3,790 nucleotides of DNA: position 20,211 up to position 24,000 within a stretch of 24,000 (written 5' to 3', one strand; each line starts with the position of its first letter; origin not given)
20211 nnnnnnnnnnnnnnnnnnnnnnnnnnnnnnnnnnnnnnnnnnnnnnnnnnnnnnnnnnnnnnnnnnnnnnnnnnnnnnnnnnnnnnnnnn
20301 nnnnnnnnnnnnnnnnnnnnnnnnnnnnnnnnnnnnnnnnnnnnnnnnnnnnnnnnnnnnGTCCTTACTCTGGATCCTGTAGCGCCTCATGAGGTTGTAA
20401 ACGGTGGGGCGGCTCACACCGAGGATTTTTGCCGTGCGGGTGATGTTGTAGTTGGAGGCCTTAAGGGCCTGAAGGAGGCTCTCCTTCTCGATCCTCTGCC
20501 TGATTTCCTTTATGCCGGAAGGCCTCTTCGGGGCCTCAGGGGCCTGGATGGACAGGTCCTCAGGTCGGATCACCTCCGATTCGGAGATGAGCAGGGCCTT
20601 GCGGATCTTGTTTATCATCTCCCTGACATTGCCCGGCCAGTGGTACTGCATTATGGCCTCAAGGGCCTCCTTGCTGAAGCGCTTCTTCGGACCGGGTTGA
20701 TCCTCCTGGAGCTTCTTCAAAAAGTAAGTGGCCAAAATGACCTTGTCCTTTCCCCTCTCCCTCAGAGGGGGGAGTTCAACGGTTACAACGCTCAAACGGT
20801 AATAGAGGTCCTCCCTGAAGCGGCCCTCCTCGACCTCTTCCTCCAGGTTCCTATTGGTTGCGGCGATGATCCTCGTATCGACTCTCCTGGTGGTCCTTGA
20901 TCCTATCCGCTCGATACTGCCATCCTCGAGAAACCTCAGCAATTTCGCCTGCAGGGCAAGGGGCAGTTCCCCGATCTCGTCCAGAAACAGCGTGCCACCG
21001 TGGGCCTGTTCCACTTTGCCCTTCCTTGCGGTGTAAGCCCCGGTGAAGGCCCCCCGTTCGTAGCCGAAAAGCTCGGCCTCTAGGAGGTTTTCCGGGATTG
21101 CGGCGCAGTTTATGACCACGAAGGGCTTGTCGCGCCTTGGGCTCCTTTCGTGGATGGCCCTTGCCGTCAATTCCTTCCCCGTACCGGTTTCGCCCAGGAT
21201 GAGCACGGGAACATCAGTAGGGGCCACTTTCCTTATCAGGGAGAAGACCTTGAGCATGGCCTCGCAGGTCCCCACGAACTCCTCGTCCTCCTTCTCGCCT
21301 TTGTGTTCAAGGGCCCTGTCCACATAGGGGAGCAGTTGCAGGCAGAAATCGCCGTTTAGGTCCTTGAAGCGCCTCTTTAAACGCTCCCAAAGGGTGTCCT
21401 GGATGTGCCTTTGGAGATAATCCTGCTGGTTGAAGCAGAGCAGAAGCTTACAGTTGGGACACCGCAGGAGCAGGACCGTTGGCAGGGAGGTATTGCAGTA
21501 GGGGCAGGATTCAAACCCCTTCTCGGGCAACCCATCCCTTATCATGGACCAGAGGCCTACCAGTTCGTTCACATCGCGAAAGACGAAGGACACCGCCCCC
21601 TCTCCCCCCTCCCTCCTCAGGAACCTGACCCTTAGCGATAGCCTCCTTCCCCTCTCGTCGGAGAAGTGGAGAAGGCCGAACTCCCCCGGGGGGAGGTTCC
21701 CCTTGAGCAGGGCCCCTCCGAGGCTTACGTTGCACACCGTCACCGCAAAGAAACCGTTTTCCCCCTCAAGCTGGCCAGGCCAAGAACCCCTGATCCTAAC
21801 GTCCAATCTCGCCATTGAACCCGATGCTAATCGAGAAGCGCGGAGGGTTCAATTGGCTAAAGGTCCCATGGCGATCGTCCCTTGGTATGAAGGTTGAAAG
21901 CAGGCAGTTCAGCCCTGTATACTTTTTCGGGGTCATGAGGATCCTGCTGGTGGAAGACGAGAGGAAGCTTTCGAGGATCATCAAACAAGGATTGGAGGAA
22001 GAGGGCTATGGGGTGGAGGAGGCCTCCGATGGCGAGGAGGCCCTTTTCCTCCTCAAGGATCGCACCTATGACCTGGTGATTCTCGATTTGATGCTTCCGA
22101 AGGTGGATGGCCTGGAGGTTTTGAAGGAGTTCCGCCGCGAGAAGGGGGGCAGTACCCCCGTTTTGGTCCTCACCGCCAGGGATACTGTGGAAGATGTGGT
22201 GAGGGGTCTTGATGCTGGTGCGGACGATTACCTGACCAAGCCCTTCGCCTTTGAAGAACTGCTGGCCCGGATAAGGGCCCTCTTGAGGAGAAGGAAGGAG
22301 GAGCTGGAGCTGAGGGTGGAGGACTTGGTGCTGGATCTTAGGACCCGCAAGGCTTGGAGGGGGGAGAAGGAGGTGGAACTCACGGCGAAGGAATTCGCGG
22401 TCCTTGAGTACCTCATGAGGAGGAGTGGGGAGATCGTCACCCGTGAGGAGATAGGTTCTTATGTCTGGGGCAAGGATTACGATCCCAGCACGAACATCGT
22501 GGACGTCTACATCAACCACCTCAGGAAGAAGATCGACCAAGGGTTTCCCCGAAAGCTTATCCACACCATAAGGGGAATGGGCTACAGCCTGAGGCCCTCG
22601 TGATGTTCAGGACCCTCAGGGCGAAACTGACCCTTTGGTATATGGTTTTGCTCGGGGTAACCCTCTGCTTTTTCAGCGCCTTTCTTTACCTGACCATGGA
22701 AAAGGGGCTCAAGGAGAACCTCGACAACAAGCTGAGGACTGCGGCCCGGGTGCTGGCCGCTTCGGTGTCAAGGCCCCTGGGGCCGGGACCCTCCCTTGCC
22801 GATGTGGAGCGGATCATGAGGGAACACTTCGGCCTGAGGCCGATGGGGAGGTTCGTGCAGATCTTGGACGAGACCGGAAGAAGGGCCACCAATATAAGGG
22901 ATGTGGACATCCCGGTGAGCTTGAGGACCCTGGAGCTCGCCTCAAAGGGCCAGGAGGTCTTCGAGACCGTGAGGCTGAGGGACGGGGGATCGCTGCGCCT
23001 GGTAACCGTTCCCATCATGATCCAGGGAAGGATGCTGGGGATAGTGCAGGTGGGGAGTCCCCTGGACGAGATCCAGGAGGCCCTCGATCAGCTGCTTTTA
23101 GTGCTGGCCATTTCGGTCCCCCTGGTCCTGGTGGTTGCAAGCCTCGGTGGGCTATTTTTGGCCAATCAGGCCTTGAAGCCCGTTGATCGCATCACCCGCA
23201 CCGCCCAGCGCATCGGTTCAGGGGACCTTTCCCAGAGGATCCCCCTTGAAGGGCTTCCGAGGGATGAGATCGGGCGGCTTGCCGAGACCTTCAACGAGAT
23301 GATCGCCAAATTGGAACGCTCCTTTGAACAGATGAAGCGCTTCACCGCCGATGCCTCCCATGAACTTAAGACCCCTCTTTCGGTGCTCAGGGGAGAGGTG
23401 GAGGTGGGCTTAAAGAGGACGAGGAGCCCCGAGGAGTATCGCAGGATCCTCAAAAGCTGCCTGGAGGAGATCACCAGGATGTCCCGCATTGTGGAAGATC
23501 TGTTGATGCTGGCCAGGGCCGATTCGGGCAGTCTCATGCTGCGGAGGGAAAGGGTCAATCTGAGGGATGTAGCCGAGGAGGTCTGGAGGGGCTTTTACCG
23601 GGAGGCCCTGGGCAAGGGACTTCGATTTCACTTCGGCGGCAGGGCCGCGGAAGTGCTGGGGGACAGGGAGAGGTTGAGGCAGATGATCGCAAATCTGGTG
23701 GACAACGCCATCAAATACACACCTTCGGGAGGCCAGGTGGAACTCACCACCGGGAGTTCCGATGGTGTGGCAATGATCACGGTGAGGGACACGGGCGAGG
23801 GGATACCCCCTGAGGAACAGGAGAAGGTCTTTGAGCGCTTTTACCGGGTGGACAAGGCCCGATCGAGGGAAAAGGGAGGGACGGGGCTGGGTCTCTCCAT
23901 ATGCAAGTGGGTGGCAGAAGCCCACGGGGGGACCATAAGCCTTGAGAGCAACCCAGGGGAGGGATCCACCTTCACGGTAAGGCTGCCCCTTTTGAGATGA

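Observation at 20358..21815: PilZ-Zn-ribbon-sigma54 activator: a putative direct c-di-GMP-sensing enhancer-binding protein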

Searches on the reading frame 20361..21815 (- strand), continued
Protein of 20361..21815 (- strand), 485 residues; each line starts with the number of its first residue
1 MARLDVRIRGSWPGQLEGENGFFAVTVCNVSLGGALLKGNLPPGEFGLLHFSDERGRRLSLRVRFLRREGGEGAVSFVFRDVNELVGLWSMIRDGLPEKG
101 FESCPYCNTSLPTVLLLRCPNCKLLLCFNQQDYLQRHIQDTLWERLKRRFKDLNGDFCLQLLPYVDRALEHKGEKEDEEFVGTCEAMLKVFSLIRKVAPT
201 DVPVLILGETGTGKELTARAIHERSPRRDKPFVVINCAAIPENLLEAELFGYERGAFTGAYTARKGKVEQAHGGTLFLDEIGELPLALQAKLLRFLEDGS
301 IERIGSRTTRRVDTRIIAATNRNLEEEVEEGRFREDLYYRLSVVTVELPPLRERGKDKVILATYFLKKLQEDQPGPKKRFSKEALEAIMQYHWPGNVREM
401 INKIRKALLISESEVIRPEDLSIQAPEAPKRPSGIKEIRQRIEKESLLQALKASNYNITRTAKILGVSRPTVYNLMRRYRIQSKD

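Call 59: find_encoding_contigs(protein=P0010, flank=8000, max_places=1)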
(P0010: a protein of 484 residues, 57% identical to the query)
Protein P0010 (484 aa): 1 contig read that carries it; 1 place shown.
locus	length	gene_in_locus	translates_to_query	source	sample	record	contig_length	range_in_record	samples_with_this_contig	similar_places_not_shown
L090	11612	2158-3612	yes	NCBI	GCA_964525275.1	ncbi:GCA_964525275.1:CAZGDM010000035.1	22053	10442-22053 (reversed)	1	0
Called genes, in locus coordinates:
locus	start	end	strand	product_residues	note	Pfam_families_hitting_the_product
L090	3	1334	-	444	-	?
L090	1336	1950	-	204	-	PF00072:Response_reg, PF00486:Trans_reg_C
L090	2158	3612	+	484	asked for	PF00158:Sigma54_activat, PF14532:Sigma54_activ_2, PF07724:AAA_2, PF00004:AAA (weak), PF07728:AAA_5, PF25601:AAA_lid_14, PF02954:HTH_8, PF13518:HTH_28 (weak), +1 more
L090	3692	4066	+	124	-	-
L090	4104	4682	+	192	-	PF27129:FapBC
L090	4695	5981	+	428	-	PF27129:FapBC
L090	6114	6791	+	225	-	PF12385:Peptidase_C70 (weak), PF13529:Peptidase_C39_2 (weak), PF03412:Peptidase_C39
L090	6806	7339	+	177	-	-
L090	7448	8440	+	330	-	PF13557:Phenol_MetA_deg, PF13505:OMP_b-brl (faint), PF13609:Porin_4 (weak)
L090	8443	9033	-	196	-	PF08281:Sigma70_r4_2 (weak), PF00196:GerE, PF13384:HTH_23 (weak)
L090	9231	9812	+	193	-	PF02660:G3P_acyltransf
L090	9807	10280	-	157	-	PF05991:NYN_YacP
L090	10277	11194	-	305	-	PF01063:Aminotran_4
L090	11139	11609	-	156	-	PF01029:NusB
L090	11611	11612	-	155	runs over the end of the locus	PF00885:DMRL_synthase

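Call 73: search_protein_families(library=pfam, proteins=[L012:8608-9930:+, L019:8746-10116:+, L035:2691-4031:+, L009:8482-9942:+], max_evalue=0.1)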
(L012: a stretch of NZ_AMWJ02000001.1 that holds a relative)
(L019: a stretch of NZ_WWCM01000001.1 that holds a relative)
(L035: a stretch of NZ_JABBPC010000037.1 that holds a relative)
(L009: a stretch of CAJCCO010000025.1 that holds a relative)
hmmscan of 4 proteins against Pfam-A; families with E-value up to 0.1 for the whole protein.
L012:8608-9930:+ (441 aa): 19 families
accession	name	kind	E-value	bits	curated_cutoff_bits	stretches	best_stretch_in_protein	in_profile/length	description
PF00158.32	Sigma54_activat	-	2.8e-73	245.5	20.2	1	139-304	2-167/168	Sigma-54 interaction domain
PF14532.12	Sigma54_activ_2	-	3.6e-22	79.5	25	1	139-307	1-136/138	Sigma-54 interaction domain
PF25601.1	AAA_lid_14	-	4.9e-20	71.6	27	1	310-380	1-71/87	AAA+ ATPase lid domain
PF20161.5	VpsR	-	3.5e-10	40.1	23.7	1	7-115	10-121/121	VpsR domain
PF07728.20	AAA_5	-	2e-06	28.3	22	1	161-279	1-122/139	AAA domain (dynein-related subfamily)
PF13191.12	AAA_16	-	0.00025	22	32.6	1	144-250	8-124/167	AAA ATPase domain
PF02954.25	HTH_8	-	0.00025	21.1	22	1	400-434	4-38/42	Bacterial regulatory protein, Fis family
PF13551.12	HTH_29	-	0.00032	21.2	28.1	1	408-436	7-34/64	Winged helix-turn helix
PF13401.12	AAA_22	-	0.0006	20.6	27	0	159-195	5-41/130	AAA domain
PF01078.27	Mg_chelatase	-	0.00082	19.3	20.3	1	217-259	93-135/207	Magnesium chelatase, subunit ChlI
PF00004.35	AAA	-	0.0015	19.4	21.2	1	162-296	1-128/131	ATPase family associated with various cellular activities (AAA)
PF12728.13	HTH_17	-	0.002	18.8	27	1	420-440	7-27/51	Helix-turn-helix domain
PF13384.12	HTH_23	-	0.0049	17.1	24.6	1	416-437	19-40/50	Homeodomain-like domain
PF18024.7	HTH_50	-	0.0056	16.8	27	1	393-440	3-49/50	Helix-turn-helix domain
PF07724.20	AAA_2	-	0.016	15.6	27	1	162-266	6-110/166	AAA domain (Cdc48 subfamily)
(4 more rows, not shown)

L019:8746-10116:+ (457 aa): 21 families
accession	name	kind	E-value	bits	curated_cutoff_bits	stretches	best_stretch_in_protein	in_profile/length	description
PF00158.32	Sigma54_activat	-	2e-67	226.5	20.2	1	142-307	2-167/168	Sigma-54 interaction domain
PF14532.12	Sigma54_activ_2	-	5e-24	85.5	25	1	142-312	1-138/138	Sigma-54 interaction domain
PF25601.1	AAA_lid_14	-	8.6e-23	80.4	27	1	313-390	1-78/87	AAA+ ATPase lid domain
PF20161.5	VpsR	-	4.4e-13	49.5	23.7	1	9-118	15-121/121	VpsR domain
PF02954.25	HTH_8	-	7e-07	29.3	22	1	403-439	5-41/42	Bacterial regulatory protein, Fis family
PF02796.21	HTH_7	-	9.3e-07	29.3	23.8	1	410-439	15-44/45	Helix-turn-helix domain of resolvase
PF13384.12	HTH_23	-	6e-06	26.3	24.6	1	403-438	5-39/50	Homeodomain-like domain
PF12728.13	HTH_17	-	2.1e-05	25.1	27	1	419-447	4-32/51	Helix-turn-helix domain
PF07728.20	AAA_5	-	2.3e-05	24.8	22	1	164-281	1-121/139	AAA domain (dynein-related subfamily)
PF13551.12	HTH_29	-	4.8e-05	23.8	28.1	1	405-438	1-34/64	Winged helix-turn helix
PF01527.26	HTH_Tnp_1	-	0.00034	21.2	24.1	1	405-440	12-47/75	Transposase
PF13936.12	HTH_38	-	0.00058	20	27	1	402-439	7-43/44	Helix-turn-helix domain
PF13556.12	HTH_30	-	0.0029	17.8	27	1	411-435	7-31/59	PucR C-terminal helix-turn-helix domain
PF13518.12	HTH_28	-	0.0063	17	25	1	405-438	2-34/52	Helix-turn-helix domain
PF00004.35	AAA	-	0.0083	17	21.2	1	165-282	1-109/131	ATPase family associated with various cellular activities (AAA)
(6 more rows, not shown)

L035:2691-4031:+ (447 aa): 15 families
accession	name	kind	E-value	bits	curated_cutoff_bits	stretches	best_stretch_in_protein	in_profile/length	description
PF00158.32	Sigma54_activat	-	2.2e-67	226.4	20.2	1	142-307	2-167/168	Sigma-54 interaction domain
PF25601.1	AAA_lid_14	-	8.2e-23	80.5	27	1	313-384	1-71/87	AAA+ ATPase lid domain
PF14532.12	Sigma54_activ_2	-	1.6e-22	80.7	25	1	142-312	1-138/138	Sigma-54 interaction domain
PF20161.5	VpsR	-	3e-10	40.3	23.7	1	4-117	11-121/121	VpsR domain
PF02954.25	HTH_8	-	3.6e-09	36.6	22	1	403-439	5-41/42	Bacterial regulatory protein, Fis family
PF07728.20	AAA_5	-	0.00019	21.9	22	1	164-282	1-122/139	AAA domain (dynein-related subfamily)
PF12728.13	HTH_17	-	0.0031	18.2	27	1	419-444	4-30/51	Helix-turn-helix domain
PF00004.35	AAA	-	0.0093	16.9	21.2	1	165-296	1-125/131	ATPase family associated with various cellular activities (AAA)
PF13191.12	AAA_16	-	0.0099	16.8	32.6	1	142-203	3-70/167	AAA ATPase domain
PF01078.27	Mg_chelatase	-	0.023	14.5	20.3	0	222-279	95-154/207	Magnesium chelatase, subunit ChlI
PF13384.12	HTH_23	-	0.025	14.8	24.6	1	414-437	15-38/50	Homeodomain-like domain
PF02796.21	HTH_7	-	0.03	14.9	23.8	1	416-436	21-41/45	Helix-turn-helix domain of resolvase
PF20030.5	bpMoxR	-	0.054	13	27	1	236-291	100-155/205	MoxR domain in the MoxR-vWA-beta-propeller ternary systems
PF13518.12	HTH_28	-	0.089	13.3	25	0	408-438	6-34/52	Helix-turn-helix domain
PF13551.12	HTH_29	-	0.099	13.2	28.1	0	416-436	11-32/64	Winged helix-turn helix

L009:8482-9942:+ (487 aa): 14 families
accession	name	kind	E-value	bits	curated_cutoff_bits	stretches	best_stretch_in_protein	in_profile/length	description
PF00158.32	Sigma54_activat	-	3.4e-70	235.5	20.2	1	180-345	2-167/168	Sigma-54 interaction domain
PF14532.12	Sigma54_activ_2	-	2.4e-25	89.8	25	1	180-350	1-138/138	Sigma-54 interaction domain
PF25601.1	AAA_lid_14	-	3e-24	85.1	27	1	351-423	1-73/87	AAA+ ATPase lid domain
PF02954.25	HTH_8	-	8.9e-08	32.2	22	1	445-482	4-41/42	Bacterial regulatory protein, Fis family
PF20161.5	VpsR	-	2.3e-07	31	23.7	1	49-151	29-121/121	VpsR domain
PF07728.20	AAA_5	-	2.2e-05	24.9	22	1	202-322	1-124/139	AAA domain (dynein-related subfamily)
PF00004.35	AAA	-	6.4e-05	23.9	21.2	1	203-335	1-126/131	ATPase family associated with various cellular activities (AAA)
PF13191.12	AAA_16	-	0.00021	22.3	32.6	1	179-289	2-122/167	AAA ATPase domain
PF13384.12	HTH_23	-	0.00041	20.5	24.6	1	442-480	2-38/50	Homeodomain-like domain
PF01078.27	Mg_chelatase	-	0.0013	18.6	20.3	0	258-315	93-150/207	Magnesium chelatase, subunit ChlI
PF02796.21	HTH_7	-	0.0048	17.5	23.8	1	458-479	20-41/45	Helix-turn-helix domain of resolvase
PF00165.29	HTH_AraC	-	0.053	14.1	26.6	0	451-486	1-36/42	Bacterial regulatory helix-turn-helix proteins, AraC family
PF13401.12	AAA_22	-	0.056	14.2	27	0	201-284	6-97/130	AAA domain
PF07726.17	AAA_3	-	0.059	13.7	27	0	203-318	2-109/131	ATPase family associated with various cellular activities (AAA)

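Call 80: list_cluster_members(proteins=[P0001, P0010, P0015])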
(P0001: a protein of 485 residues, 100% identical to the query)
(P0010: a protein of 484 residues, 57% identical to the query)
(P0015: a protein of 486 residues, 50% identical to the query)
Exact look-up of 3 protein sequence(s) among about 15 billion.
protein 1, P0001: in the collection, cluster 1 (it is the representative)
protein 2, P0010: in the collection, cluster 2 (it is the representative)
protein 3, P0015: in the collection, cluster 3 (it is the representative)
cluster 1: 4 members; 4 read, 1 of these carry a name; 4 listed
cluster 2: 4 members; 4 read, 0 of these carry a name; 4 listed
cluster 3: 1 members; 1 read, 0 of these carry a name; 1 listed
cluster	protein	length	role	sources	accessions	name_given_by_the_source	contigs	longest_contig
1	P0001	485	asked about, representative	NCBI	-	-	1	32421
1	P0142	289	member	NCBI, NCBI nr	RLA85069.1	MAG: sigma-54-dependent Fis family transcriptional regulator [Deltaproteobacteria ...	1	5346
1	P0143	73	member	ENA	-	-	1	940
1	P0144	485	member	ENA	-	-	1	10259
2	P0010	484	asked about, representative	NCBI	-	-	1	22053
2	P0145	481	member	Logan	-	-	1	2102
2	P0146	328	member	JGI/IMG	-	-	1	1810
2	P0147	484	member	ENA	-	-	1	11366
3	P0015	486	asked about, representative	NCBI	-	-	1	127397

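Call 85: fold_search(model_id=the predicted structure, library=pdb)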
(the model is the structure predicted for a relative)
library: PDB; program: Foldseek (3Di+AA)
matches with E <= 10: 1570; with E <= 0.001: 804
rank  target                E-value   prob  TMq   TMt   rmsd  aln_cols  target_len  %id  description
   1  1ny5_B                2.5e-30  1.00  0.50  0.63   5.3       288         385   46  Crystal structure of sigm54 activator (AAA+ ATPase) in the inactive state (released 2003-11-11)
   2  1ny5_A                6.4e-30  1.00  0.51  0.63   5.2       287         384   46  Crystal structure of sigm54 activator (AAA+ ATPase) in the inactive state (released 2003-11-11)
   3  3m0e_A                3.5e-29  1.00  0.47  0.88   2.7       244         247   51  Crystal structure of the ATP-bound state of Walker B mutant of NtrC1 ATPase domain (released 2010-11-03)
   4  5ep1                  8.6e-29  1.00  0.49  0.92   1.3       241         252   50  Quorum-Sensing Signal Integrator LuxO - Catalytic Domain (released 2016-04-20)
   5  5ep3                  9.1e-29  1.00  0.49  0.92   1.3       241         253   50  Quorum-Sensing Signal Integrator LuxO - Catalytic Domain Bound to CV-133 Inhibitor (released 2016-04-20)
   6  6jdi                  1.9e-28  1.00  0.49  0.92   1.5       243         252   50  Central domain of FleQ H287N mutant in complex with ATPgS and Mg (released 2019-11-27)
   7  1ny6_A                2.7e-28  1.00  0.49  0.93   1.7       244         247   52  Crystal structure of sigm54 activator (AAA+ ATPase) in the active state (released 2003-11-11)
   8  6jdl                  3.2e-28  1.00  0.49  0.92   1.5       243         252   50  Central domain of FleQ H287A mutant in complex with ATPgS and Mg (released 2019-11-27)
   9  5exp                  4.3e-28  1.00  0.48  0.92   1.5       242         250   50  AAA+ domain of FleQ from Pseudomonas aeruginosa (released 2016-01-13)
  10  6luf_A                5.6e-28  1.00  0.49  0.95   1.6       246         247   47  Trans-acting mutant Y290A of the central AAA+ domain of the flagellar regulatory protein FlrC (released 2020-03-18)
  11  6lua_D                1.0e-27  1.00  0.48  0.94   1.6       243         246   48  Cis-mutant R349A of the central AAA+ domain of the flagellar regulatory protein FlrC (released 2020-03-18)
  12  4qht_B                1.1e-27  1.00  0.48  0.93   1.6       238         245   49  Crystal structure of AAA+/ sigma 54 activator domain of the flagellar regulatory protein FlrC from Vibrio cholerae in  (released 2014-07-16)
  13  5exs                  1.4e-27  1.00  0.49  0.92   1.5       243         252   50  AAA+ ATPase FleQ from Pseudomonas aeruginosa bound to ATP-gamma-S (released 2016-01-13)
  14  4qht_A                1.4e-27  1.00  0.47  0.91   1.6       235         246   49  Crystal structure of AAA+/ sigma 54 activator domain of the flagellar regulatory protein FlrC from Vibrio cholerae in  (released 2014-07-16)
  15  5m7n_B                1.7e-27  1.00  0.47  0.53  12.2       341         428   35  Crystal structure of NtrX from Brucella abortus in complex with ATP processed with the CrystalDirect automated mountin (released 2017-01-25)
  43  5exx                  1.6e-25  1.00  0.47  0.87   3.3       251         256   50  AAA+ ATPase FleQ from Pseudomonas aeruginosa bound to c-di-GMP (released 2016-02-10)
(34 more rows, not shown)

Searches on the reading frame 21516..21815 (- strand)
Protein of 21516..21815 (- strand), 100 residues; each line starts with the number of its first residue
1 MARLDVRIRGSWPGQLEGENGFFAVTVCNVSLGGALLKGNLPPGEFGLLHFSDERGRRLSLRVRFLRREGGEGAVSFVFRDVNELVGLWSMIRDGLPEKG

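Call 82: search_solved_structures(query=window:21516-21815:-, max_evalue=10, show_alignments=5)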
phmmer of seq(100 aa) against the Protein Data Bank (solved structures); distinct sequences matched with E-value up to 10: 0.

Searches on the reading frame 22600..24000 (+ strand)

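Call 7: search_protein_families(library=pfam, proteins=[window:22600-24000:+], max_evalue=0.01)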
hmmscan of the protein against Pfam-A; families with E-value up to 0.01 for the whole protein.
window:22600-24000:+ (466 aa): 8 families
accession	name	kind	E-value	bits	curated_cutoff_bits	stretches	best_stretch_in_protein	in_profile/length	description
PF02518.31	HATPase_c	-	2.8e-36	124.8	26.4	1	354-464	1-109/111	Histidine kinase-, DNA gyrase B-, and HSP90-like ATPase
PF00512.31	HisKA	-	2.5e-19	69.5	26.9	1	245-310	2-66/66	His Kinase A (phospho-acceptor) domain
PF00672.30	HAMP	-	2.5e-16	60.2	25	1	186-239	1-52/53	HAMP domain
PF17203.10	sCache_3_2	-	2.6e-09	37.7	28.4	1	35-166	4-139/140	Single cache domain 3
PF13589.12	HATPase_c_3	-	8.2e-05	23.1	25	1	361-433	5-78/137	Histidine kinase-, DNA gyrase B-, and HSP90-like ATPase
PF14501.12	HATPase_c_5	-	0.0014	19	22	1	360-452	7-92/102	GHKL domain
PF08521.16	2CSK_N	-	0.0019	18.7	23.2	1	21-163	4-138/140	Two-component sensor kinase N-terminal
PF13581.12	HATPase_c_2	-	0.0087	16.5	27.4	0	363-432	40-104/127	Histidine kinase-like ATPase domain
